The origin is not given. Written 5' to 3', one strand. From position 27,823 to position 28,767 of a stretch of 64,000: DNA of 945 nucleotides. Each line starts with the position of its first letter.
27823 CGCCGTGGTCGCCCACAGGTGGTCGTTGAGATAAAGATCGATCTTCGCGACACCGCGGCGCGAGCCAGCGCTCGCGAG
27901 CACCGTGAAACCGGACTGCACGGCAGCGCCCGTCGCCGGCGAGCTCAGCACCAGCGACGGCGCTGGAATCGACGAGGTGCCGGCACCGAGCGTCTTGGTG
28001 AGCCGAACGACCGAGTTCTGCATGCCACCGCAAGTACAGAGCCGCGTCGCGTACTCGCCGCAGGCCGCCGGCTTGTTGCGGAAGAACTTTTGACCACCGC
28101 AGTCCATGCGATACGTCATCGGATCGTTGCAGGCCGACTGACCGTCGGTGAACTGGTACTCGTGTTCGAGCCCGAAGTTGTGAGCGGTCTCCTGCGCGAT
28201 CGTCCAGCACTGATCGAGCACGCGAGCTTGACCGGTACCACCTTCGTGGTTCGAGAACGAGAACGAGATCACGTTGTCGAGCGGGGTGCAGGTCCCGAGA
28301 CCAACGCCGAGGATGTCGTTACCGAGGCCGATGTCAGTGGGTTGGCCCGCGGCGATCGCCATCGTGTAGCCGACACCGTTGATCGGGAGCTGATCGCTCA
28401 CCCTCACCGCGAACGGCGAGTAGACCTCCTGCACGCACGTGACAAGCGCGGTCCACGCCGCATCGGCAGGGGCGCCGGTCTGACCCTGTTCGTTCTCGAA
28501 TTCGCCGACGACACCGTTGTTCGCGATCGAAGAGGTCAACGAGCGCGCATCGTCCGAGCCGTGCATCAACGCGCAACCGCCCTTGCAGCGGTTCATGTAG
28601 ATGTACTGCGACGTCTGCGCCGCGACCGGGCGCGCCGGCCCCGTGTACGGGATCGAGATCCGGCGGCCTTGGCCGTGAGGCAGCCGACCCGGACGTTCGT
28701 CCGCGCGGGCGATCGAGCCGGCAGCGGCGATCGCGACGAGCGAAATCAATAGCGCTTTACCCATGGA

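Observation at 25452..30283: Tandem triplication of MYXO-CTERM proteins whose metzincin motif has Gln in place of the first zinc His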

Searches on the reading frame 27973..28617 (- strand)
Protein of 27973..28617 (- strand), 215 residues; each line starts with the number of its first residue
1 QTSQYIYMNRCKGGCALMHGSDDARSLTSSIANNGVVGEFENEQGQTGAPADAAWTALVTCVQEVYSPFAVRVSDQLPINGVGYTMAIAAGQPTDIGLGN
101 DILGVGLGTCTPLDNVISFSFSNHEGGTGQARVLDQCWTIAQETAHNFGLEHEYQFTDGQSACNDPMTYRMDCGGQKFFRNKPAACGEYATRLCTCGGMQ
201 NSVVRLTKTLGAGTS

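Call 7: find_homologous_proteins(query=window:27973-28617:-, max_evalue=0.001)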
Query seq(215 aa) (215 aa): 25 proteins with E <= 0.001 among 248 candidates.
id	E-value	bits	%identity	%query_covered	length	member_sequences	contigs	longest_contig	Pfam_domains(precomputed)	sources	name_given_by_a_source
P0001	3.4e-85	303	64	94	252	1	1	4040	-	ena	-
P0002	5.8e-68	247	54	99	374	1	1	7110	-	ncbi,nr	ncbi:MAG TPA: hypothetical protein VFT22_05035, partial [Kofleriaceae bacterium]|nr:hypothetical pro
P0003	1.9e-67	245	55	100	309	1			-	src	-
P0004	1.8e-63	232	52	98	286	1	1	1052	-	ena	-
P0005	1.2e-62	229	58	84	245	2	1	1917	-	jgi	jgi:hypothetical protein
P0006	4.9e-60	221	55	86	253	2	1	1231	-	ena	-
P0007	5.7e-54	201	49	91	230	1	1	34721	-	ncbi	ncbi:MAG: hypothetical protein AB7T06_22650, partial [Kofleriaceae bacterium]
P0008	1.1e-53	200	70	62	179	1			-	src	-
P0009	8.0e-48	181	64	60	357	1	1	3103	PF17957.8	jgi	jgi:MYXO-CTERM domain-containing protein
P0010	7.9e-47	178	51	78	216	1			-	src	-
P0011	1.2e-46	177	58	67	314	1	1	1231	-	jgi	jgi:hypothetical protein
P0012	1.9e-42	163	53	62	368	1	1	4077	-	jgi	jgi:MYXO-CTERM domain-containing protein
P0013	2.8e-38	150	55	65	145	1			-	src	-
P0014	5.7e-37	145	54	60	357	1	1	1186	-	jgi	jgi:hypothetical protein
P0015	1.9e-35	141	44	82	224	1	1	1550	-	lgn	-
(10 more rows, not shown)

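Call 13: search_protein_families(library=pfam, alignment_id=A3, max_evalue=10)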
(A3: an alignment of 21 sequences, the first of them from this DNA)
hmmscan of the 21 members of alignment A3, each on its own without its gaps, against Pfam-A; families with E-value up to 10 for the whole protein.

A. member 1, seq(215 aa): 3 families
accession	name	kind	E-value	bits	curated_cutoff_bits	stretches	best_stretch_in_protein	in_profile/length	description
PF13583.11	Reprolysin_4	-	0.00015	21.9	22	1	116-160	116-155/203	Metallo-peptidase family M12B Reprolysin-like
PF17729.6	DUF5569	-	0.12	12.7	37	1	12-65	85-135/225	Family of unknown function (DUF5569)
PF13582.12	Reprolysin_3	-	0.25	12.3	22.4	1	118-152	92-122/123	Metallo-peptidase family M12B Reprolysin-like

B. families by the number of members that match (of 21 scanned): 8 families
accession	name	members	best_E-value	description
PF13583.11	Reprolysin_4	7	0.00015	Metallo-peptidase family M12B Reprolysin-like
PF13688.12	Reprolysin_5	5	0.0001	Metallo-peptidase family M12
PF13582.12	Reprolysin_3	4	0.026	Metallo-peptidase family M12B Reprolysin-like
PF17729.6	DUF5569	3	0.022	Family of unknown function (DUF5569)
PF13574.12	Reprolysin_2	2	0.029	Metallo-peptidase family M12B Reprolysin-like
PF00413.30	Peptidase_M10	2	0.049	Matrixin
PF01607.29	CBM_14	1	0.028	Chitin binding Peritrophin-A domain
PF13614.12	AAA_31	1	0.19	AAA domain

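Call 14: search_solved_structures(query=A3, max_evalue=10, show_alignments=5)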
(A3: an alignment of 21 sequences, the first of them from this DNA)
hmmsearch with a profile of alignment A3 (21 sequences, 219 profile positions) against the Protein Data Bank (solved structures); distinct sequences matched with E-value up to 10: 2.
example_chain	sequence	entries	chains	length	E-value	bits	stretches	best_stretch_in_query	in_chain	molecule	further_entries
8j64_B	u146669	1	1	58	0.15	15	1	157-203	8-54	Micronemal protein MIC2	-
5z6d_A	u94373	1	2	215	0.78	12.7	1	26-86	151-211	DUF1881 domain-containing protein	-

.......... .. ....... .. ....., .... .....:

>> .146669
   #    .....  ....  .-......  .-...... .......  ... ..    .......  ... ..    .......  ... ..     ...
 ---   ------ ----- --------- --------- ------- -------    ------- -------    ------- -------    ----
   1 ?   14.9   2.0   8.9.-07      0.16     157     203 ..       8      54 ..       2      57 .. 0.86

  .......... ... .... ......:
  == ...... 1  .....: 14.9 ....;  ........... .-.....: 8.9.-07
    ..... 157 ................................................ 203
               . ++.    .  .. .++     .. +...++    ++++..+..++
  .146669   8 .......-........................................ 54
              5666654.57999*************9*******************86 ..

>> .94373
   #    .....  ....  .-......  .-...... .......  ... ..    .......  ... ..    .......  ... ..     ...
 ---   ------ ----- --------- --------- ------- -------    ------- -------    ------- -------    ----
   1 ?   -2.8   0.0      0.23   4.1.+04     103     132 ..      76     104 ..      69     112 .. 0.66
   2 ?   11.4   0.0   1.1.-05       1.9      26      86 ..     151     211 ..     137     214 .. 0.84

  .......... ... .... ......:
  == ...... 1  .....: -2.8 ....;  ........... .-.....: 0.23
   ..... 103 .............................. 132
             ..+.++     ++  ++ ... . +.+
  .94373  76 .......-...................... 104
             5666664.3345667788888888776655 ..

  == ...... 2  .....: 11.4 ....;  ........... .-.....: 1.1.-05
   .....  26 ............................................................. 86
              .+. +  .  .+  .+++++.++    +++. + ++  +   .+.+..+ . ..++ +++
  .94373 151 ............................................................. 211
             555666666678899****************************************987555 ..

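Call 17: find_related_loci(query=A3, collection=genome_contigs, flank=10000)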
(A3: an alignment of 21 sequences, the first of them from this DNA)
Query A3 (215 aa) in genome_contigs; peptide patterns used: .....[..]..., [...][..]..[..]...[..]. (x = any residue, [..] = any of these).
242 stretches matched a pattern; 198 encode a relative of the query (tblastn E <= 1e-3); the best 80 are kept; 74 distinct loci.
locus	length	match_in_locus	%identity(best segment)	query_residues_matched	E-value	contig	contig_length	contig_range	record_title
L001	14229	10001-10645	94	1-215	1e-132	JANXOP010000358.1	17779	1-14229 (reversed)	MAG: Kofleriaceae bacterium isolate GL140_1_concoct_276 GL140_1_k141_719922, whole genome shotgun sequence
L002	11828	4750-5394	94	1-215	2e-132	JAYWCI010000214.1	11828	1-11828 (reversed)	MAG: Kofleriaceae bacterium isolate GL94_UP_concoct_149 GL94_UP_concoct_149_213, whole genome shotgun sequence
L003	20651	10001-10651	75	1-215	1e-109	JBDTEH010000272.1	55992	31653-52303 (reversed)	MAG: Kofleriaceae bacterium isolate cluster2_bin.199 k127_620411, whole genome shotgun sequence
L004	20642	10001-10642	77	2-215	6e-108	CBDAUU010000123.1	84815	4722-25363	MAG: Kofleriaceae bacterium isolate ffba1ace-c5ca-4b13-bc8a-5e7048f45719 genome assembly, contig: contig_123, whole geno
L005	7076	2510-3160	73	1-215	8e-107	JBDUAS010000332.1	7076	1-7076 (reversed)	MAG: Deltaproteobacteria bacterium isolate cluster4_bin.197 NODE_35423_length_7076_cov_13.499644, whole genome shotgun s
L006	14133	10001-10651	68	3-215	1e-98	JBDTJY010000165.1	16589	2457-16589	MAG: Kofleriaceae bacterium isolate cluster2_bin.64 k127_1635802, whole genome shotgun sequence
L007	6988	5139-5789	58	3-215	1e-79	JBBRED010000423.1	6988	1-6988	MAG: Haliangiales bacterium isolate Co_metawrap_2487 Cmw_2487_k141_24044124_length_6988_cov_5.9971, whole genome shotgun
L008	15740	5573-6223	58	3-215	7e-80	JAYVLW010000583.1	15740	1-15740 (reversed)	MAG: Myxococcales bacterium isolate GL56_Down_metabat_34 GL56_Down_metabat_34_582, whole genome shotgun sequence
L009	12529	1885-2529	60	3-215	4e-79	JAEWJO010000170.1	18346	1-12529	MAG: Proteobacteria bacterium isolate OH_PBrB_153 k127_959895, whole genome shotgun sequence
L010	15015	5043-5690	59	3-215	1e-78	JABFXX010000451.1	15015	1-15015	MAG: Kofleriaceae bacterium isolate Bin8.14 NODE_1772_length_15015_cov_6.486133, whole genome shotgun sequence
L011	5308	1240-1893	54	3-214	6e-75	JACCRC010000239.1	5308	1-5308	MAG: Deltaproteobacteria bacterium isolate MGR_bin12 SD2897-2912_k127_2982395, whole genome shotgun sequence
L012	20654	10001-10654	56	1-214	1e-74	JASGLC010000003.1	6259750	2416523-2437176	MAG: Kofleriaceae bacterium isolate 5N094 JMF-2111-06-0005.ont.bin.94_2, whole genome shotgun sequence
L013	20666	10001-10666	55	1-215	5e-74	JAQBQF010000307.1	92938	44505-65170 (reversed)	MAG: Myxococcales bacterium isolate RYN_366 scaffold_2564155, whole genome shotgun sequence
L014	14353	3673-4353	55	1-215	4e-74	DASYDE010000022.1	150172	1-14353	MAG TPA_asm: Kofleriaceae bacterium isolate SMAG_U4951 k141_3642494, whole genome shotgun sequence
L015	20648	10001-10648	55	3-214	7e-74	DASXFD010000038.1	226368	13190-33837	MAG TPA_asm: Kofleriaceae bacterium isolate SMAG_U5129 k141_1750301, whole genome shotgun sequence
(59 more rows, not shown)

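Call 18: predict_structure(alignment_id=A3)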
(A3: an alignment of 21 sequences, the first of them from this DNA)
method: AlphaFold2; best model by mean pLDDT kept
length: 215 residues; sequences in the alignment: 21
mean_pLDDT: 79.4   pTM: 0.80
mean pLDDT of the five models: 79.4, 78.2, 77.1, 76.2, 69.3
residues with pLDDT >= 90: 107; 70-90: 56; 50-70: 10; < 50: 42
segments of 3 or more residues with pLDDT < 50: 153-194
pLDDT, mean of each block of 10 residues (from residue 1): 93 97 96 95 97 97 90 95 95 91 82 94 91 89 88 43 32 38 34 49 82 77
secondary structure, 60 per line:
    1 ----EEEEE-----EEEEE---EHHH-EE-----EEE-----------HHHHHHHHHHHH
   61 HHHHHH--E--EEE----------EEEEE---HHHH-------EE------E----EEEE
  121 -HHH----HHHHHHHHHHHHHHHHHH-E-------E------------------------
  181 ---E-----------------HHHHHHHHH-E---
elements in order: E5-9 E15-19 E35-37 H49-66 E72-74 E85-89 H93-96 E117-120 H129-146 H202-210

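Call 20: search_protein_representatives(alignment_id=A3)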
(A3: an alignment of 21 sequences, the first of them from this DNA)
Query: 21 sequences, 219 profile positions. Proteins with E-value up to 0.001 (for the whole library): 1821; up to 1e-10: 1081; up to 1e-30: 347. The best 150 are listed.
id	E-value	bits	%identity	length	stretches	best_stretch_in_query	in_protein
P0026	4.7e-188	637.9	-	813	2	2-219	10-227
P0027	1.6e-107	374.6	-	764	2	4-219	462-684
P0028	3.2e-100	350.7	-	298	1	2-219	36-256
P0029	1.6e-98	345.2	-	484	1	2-219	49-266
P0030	4.0e-92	324.3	-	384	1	2-219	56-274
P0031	8.2e-91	320.0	-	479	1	3-218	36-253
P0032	1.2e-89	316.2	-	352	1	3-218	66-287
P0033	1.2e-86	306.3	-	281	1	3-207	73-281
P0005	2.3e-83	295.6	-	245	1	2-187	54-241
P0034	2.4e-79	282.5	-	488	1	2-219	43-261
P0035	9.2e-78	277.3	-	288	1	2-219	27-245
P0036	4.6e-75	268.5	-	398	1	61-219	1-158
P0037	5.4e-74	265.0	-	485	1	4-219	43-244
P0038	5.0e-72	258.5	-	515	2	45-219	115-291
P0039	1.1e-71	257.4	-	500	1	3-218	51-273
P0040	1.1e-71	257.4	-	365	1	2-218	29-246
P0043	3.9e-71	255.6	-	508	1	2-219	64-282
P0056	1.1e-63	231.3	-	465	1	2-219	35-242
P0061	3.3e-56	206.8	-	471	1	2-218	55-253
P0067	3.8e-55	203.4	-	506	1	4-217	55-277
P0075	1.5e-52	194.9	-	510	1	2-219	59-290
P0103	2.5e-46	174.5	-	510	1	2-218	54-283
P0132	2.3e-42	161.6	-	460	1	2-217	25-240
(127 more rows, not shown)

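Call 22: fold_search(model_id=the predicted structure, library=pdb)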
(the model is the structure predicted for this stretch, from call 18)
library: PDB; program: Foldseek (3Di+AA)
matches with E <= 10: 310; with E <= 0.001: 1
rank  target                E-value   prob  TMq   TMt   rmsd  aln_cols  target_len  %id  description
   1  1dth_A                7.2e-04  0.96  0.35  0.37  10.1       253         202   12  METALLOPROTEASE (released 1997-02-12)
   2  4dd8_D                1.4e-03  0.97  0.35  0.36   8.5       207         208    9  ADAM-8 metalloproteinase domain with bound batimastat (released 2012-06-06)
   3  1htd_A                2.3e-03  0.93  0.34  0.36   8.8       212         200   12  STRUCTURAL INTERACTION OF NATURAL AND SYNTHETIC INHIBITORS WITH THE VENOM METALLOPROTEINASE, ATROLYSIN C (HT-D) (released 1995-09-15)
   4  4dd8_C                2.6e-03  0.95  0.35  0.37   8.4       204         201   10  ADAM-8 metalloproteinase domain with bound batimastat (released 2012-06-06)
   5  2dw1_A                2.7e-03  0.97  0.31  0.18   7.2       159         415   10  Crystal structure of VAP2 from Crotalus atrox venom (Form 2-2 crystal) (released 2007-07-10)
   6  4dd8_B                2.9e-03  0.94  0.35  0.36   8.7       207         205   10  ADAM-8 metalloproteinase domain with bound batimastat (released 2012-06-06)
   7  8h78_B                3.1e-03  0.98  0.38  0.46   8.1       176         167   14  Crystal structure of human MMP-2 catalytic domain in complex with inhibitor (released 2023-01-18)
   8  4dd8_A                3.3e-03  0.96  0.36  0.38   8.2       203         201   11  ADAM-8 metalloproteinase domain with bound batimastat (released 2012-06-06)
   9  7xgj_A                4.0e-03  0.96  0.36  0.44   8.4       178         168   14  Crystal structure of human MMP-2 catalytic domain in complex with inhibitor (released 2022-06-29)
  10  1r54_A                4.8e-03  0.89  0.38  0.40   9.1       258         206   10  Crystal structure of the catalytic domain of human ADAM33 (released 2004-10-12)
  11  7xgj_C                6.2e-03  0.92  0.35  0.42   8.7       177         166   14  Crystal structure of human MMP-2 catalytic domain in complex with inhibitor (released 2022-06-29)
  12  6x5x                  6.7e-03  0.77  0.34  0.36   9.7       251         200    9  Crystal structure o BmooMP-I, a P-I metalloproteinase from Bothrops moojeni (released 2020-10-07)
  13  4q1l_A                9.7e-03  0.84  0.31  0.33   7.7       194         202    8  Crystal structure of Leucurolysin-a complexed with an endogenous tripeptide (QSW). (released 2015-04-08)
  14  1r55_A                1.1e-02  0.87  0.32  0.34   7.6       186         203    8  Crystal structure of the catalytic domain of human ADAM 33 (released 2004-10-12)
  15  6hv2_A                1.2e-02  0.90  0.37  0.45   9.4       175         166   12  MMP-13 in complex with the peptide IMISF (released 2019-01-30)
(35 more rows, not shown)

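Call 34: find_homologous_proteins(query=A3, max_evalue=0.001)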
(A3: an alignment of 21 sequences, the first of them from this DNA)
Query A3 (21 sequences) (215 aa, profile of the alignment): 123 proteins with E <= 0.001 among 7639 candidates; the best 120 are listed.
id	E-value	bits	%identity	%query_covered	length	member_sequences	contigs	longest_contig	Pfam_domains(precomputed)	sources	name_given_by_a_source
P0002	2.3e-105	369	54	99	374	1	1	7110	-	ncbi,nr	ncbi:MAG TPA: hypothetical protein VFT22_05035, partial [Kofleriaceae bacterium]|nr:hypothetical pro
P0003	7.4e-103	361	55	100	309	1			-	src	-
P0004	1.1e-102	360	52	98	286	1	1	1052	-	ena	-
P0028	1.0e-99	351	50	100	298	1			-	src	-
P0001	5.6e-97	342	64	94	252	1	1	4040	-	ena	-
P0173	3.1e-94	333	50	95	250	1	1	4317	-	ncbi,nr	ncbi:MAG TPA: hypothetical protein VK427_00215, partial [Kofleriaceae bacterium]|nr:hypothetical pro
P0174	4.0e-92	326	50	99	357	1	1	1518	-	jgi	jgi:hypothetical protein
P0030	1.2e-91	324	55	99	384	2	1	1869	-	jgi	-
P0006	1.4e-90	321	55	86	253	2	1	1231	-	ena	-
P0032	3.7e-89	316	48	99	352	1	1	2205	-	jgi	-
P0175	4.3e-88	313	48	100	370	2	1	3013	PF17957.8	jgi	-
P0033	3.9e-86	306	52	93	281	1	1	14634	-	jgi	jgi:hypothetical protein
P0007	1.8e-85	304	49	91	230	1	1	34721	-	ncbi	ncbi:MAG: hypothetical protein AB7T06_22650, partial [Kofleriaceae bacterium]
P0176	5.3e-85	303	49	93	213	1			-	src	-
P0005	7.1e-83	296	58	84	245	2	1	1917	-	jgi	jgi:hypothetical protein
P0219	7.0e-35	139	36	96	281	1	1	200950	-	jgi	jgi:hypothetical protein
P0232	5.6e-30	123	33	98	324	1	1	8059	-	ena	-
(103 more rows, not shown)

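Call 48: search_protein_families(library=pfam, proteins=[P0040, P0043, P0056, P0061, P0067, P0075, P0103, P0132, P0219, P0232], max_evalue=0.1)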
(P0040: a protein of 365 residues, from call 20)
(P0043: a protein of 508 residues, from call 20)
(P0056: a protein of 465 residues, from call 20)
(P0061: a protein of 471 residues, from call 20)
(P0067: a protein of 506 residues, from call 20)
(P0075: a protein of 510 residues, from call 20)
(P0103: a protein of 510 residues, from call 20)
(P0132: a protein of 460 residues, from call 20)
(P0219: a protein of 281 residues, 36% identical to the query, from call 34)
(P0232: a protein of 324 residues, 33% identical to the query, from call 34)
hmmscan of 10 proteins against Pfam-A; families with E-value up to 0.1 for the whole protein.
P0040 (365 aa): 4 families
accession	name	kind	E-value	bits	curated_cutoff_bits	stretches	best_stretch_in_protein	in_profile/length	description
PF17957.7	Big_7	-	0.00042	21.3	24.1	1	252-315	1-57/70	Bacterial Ig domain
PF13582.12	Reprolysin_3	-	0.0022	18.9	22.4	1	131-183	76-122/123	Metallo-peptidase family M12B Reprolysin-like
PF13583.11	Reprolysin_4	-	0.0063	16.6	22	1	169-195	137-155/203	Metallo-peptidase family M12B Reprolysin-like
PF13688.12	Reprolysin_5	-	0.011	16.4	27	1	169-214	143-178/196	Metallo-peptidase family M12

P0043 (508 aa): 3 families
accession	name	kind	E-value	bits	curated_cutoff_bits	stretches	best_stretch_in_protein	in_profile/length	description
PF17957.7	Big_7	-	4.5e-07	30.8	24.1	1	287-337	1-55/70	Bacterial Ig domain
PF13402.12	Peptidase_M60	-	0.0088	16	25.8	1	156-224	83-148/275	Peptidase M60, enhancin and enhancin-like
PF13582.12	Reprolysin_3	-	0.044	14.7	22.4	1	193-218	105-122/123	Metallo-peptidase family M12B Reprolysin-like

P0056 (465 aa): 5 families
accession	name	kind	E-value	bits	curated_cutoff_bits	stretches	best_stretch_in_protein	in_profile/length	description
PF17957.7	Big_7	-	1.4e-05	26.1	24.1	1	247-308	1-63/70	Bacterial Ig domain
PF13583.11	Reprolysin_4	-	6e-05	23.2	22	1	164-197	138-163/203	Metallo-peptidase family M12B Reprolysin-like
PF13582.12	Reprolysin_3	-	0.00039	21.4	22.4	1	125-180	74-123/123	Metallo-peptidase family M12B Reprolysin-like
PF13688.12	Reprolysin_5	-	0.00059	20.5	27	1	112-191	90-169/196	Metallo-peptidase family M12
PF13574.12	Reprolysin_2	-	0.062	13.6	27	0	167-183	129-145/195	Metallo-peptidase family M12B Reprolysin-like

P0061 (471 aa): 8 families
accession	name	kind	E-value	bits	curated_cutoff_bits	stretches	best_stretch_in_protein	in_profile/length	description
PF17957.7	Big_7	-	0.00019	22.4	24.1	1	258-304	1-49/70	Bacterial Ig domain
PF00413.30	Peptidase_M10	-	0.00084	19.7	24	1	170-207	96-132/159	Matrixin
PF13582.12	Reprolysin_3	-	0.0011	20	22.4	1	149-199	75-122/123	Metallo-peptidase family M12B Reprolysin-like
PF13574.12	Reprolysin_2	-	0.0027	18.1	27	1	159-208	101-147/195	Metallo-peptidase family M12B Reprolysin-like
PF13583.11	Reprolysin_4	-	0.02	15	22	1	185-210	137-155/203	Metallo-peptidase family M12B Reprolysin-like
PF01683.23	EB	-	0.03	14.8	24.3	1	344-368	16-40/52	EB module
PF13688.12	Reprolysin_5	-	0.039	14.6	27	1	186-213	144-169/196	Metallo-peptidase family M12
PF10462.15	Peptidase_M66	-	0.061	12.7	20.6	1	187-202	196-213/306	Peptidase M66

P0067 (506 aa): 7 families
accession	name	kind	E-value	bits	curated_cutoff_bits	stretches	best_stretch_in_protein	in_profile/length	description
PF17957.7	Big_7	-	0.00011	23.2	24.1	1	285-336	1-56/70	Bacterial Ig domain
PF13574.12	Reprolysin_2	-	0.00061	20.1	27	1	190-261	117-187/195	Metallo-peptidase family M12B Reprolysin-like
PF13688.12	Reprolysin_5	-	0.0039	17.9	27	1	174-239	117-179/196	Metallo-peptidase family M12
PF23416.1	DUF7107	-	0.013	16.2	24.6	1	384-425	2-42/48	Domain of unknown function (DUF7107)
PF19077.6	Big_13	-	0.015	16.2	27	1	324-379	44-99/102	Bacterial Ig-like domain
PF13583.11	Reprolysin_4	-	0.016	15.3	22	1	190-226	127-159/203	Metallo-peptidase family M12B Reprolysin-like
PF13582.12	Reprolysin_3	-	0.036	15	22.4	1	179-214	94-122/123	Metallo-peptidase family M12B Reprolysin-like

P0075 (510 aa): 3 families
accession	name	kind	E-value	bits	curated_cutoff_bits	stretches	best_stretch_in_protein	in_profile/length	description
PF13688.12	Reprolysin_5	-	0.00042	21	27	1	170-240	108-173/196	Metallo-peptidase family M12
PF17957.7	Big_7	-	0.013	16.6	24.1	0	295-357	1-57/70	Bacterial Ig domain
PF13583.11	Reprolysin_4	-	0.076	13.1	22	0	181-232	114-155/203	Metallo-peptidase family M12B Reprolysin-like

P0103 (510 aa): 8 families
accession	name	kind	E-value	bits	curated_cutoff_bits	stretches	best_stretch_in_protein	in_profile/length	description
PF17957.7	Big_7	-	2.3e-06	28.6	24.1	1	289-364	1-70/70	Bacterial Ig domain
PF07998.17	Peptidase_M54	-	0.00037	21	24.4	1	159-214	112-162/194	Peptidase family M54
PF13688.12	Reprolysin_5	-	0.00077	20.2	27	1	195-239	139-172/196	Metallo-peptidase family M12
PF13583.11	Reprolysin_4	-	0.0044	17.1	22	1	189-225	127-158/203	Metallo-peptidase family M12B Reprolysin-like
PF13582.12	Reprolysin_3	-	0.0059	17.6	22.4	1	169-213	78-122/123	Metallo-peptidase family M12B Reprolysin-like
PF13574.12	Reprolysin_2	-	0.018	15.3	27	1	189-238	115-164/195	Metallo-peptidase family M12B Reprolysin-like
PF00413.30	Peptidase_M10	-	0.035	14.4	24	1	190-214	101-125/159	Matrixin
PF10462.15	Peptidase_M66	-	0.037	13.5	20.6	1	199-215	194-212/306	Peptidase M66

P0132 (460 aa): 5 families
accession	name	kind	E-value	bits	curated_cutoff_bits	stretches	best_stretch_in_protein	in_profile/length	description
PF00413.30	Peptidase_M10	-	0.0022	18.3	24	1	157-193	107-143/159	Matrixin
PF10462.15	Peptidase_M66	-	0.021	14.2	20.6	1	158-176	192-212/306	Peptidase M66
PF13574.12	Reprolysin_2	-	0.027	14.8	27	1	118-183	85-147/195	Metallo-peptidase family M12B Reprolysin-like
PF17957.7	Big_7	-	0.04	15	24.1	1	246-285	1-41/70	Bacterial Ig domain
PF23416.1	DUF7107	-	0.065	14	24.6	0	340-361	26-47/48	Domain of unknown function (DUF7107)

P0219 (281 aa): 3 families
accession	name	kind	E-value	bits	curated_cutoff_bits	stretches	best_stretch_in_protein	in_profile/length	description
PF00413.30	Peptidase_M10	-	0.015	15.6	24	1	198-222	108-132/159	Matrixin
PF05572.19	Peptidase_M43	-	0.036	14.4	23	1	192-229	62-95/152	Pregnancy-associated plasma protein-A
PF13688.12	Reprolysin_5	-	0.076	13.7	27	0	162-228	107-169/196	Metallo-peptidase family M12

P0232 (324 aa): 6 families
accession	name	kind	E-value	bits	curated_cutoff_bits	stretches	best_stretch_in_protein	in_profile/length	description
PF13582.12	Reprolysin_3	-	0.00026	21.9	22.4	1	161-210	75-122/123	Metallo-peptidase family M12B Reprolysin-like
PF13688.12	Reprolysin_5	-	0.00087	20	27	1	164-211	113-158/196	Metallo-peptidase family M12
PF13574.12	Reprolysin_2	-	0.0012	19.2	27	1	190-215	121-146/195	Metallo-peptidase family M12B Reprolysin-like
PF13583.11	Reprolysin_4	-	0.0017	18.5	22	1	190-212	131-153/203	Metallo-peptidase family M12B Reprolysin-like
PF00413.30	Peptidase_M10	-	0.0019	18.6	24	1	189-211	103-125/159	Matrixin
PF16313.11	DUF4953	-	0.014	15.1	24.2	1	196-212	15-31/316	Met-zincin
